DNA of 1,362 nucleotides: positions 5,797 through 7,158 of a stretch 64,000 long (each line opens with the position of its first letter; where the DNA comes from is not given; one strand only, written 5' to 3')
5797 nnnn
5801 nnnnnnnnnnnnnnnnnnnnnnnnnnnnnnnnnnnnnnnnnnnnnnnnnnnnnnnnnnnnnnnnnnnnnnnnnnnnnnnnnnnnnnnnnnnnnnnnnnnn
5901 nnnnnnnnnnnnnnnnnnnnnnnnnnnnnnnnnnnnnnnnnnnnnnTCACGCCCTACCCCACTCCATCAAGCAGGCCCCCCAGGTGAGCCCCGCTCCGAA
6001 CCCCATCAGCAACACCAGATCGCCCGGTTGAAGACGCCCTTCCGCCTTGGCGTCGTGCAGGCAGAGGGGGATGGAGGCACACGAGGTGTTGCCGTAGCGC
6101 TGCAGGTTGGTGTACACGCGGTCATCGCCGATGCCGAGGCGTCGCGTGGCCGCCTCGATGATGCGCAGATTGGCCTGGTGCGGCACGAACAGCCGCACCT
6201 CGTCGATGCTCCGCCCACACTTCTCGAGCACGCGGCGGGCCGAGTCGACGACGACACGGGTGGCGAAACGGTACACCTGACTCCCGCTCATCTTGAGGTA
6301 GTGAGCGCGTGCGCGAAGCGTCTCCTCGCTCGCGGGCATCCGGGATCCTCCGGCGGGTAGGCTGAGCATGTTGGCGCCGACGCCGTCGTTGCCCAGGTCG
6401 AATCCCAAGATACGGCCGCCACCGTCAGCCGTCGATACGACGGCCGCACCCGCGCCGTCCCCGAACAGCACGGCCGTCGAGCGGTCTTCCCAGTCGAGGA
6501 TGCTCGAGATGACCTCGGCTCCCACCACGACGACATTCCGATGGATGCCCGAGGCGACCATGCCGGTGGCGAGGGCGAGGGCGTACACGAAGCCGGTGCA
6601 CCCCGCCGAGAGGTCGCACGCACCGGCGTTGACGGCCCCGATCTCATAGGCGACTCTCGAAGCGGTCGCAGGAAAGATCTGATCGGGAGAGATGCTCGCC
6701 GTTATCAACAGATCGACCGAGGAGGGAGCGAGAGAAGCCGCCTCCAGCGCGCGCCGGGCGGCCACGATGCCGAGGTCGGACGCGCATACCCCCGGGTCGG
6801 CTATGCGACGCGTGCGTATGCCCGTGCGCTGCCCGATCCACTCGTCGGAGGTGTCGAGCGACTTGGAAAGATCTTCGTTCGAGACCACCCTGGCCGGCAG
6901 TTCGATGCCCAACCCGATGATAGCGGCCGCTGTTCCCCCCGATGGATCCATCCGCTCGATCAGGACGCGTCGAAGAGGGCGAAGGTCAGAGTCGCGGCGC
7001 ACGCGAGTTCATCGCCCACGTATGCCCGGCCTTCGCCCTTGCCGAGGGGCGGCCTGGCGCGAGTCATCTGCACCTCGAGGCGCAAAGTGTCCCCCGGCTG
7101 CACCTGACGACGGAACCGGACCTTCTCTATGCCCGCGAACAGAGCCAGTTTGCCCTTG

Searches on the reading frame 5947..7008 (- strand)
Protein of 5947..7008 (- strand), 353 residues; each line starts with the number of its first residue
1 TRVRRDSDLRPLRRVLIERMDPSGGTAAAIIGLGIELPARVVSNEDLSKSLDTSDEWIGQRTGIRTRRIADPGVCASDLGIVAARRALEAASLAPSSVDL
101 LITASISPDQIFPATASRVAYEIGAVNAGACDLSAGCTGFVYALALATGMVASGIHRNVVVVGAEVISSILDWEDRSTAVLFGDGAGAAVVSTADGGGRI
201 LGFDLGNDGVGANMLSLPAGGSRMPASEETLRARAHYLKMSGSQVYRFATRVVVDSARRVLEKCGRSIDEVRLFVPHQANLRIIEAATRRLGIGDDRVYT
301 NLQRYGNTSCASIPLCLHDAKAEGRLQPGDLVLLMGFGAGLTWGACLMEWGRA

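Call 20: search_protein_families(library=pfam, proteins=[window:5947-7008:-], max_evalue=0.001)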
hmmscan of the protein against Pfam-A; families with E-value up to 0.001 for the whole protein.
window:5947-7008:- (353 aa): 3 families
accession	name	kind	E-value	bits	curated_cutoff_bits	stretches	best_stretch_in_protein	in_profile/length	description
PF08541.16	ACP_syn_III_C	-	2.6e-35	120.9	26.6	1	261-350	1-90/90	3-Oxoacyl-[acyl-carrier-protein (ACP)] synthase III C terminal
PF08545.16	ACP_syn_III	-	2.7e-28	98.1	24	1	132-209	2-80/80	3-Oxoacyl-[acyl-carrier-protein (ACP)] synthase III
PF00108.29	Thiolase_N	-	0.00012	22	26.4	1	61-169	8-117/260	Thiolase, N-terminal domain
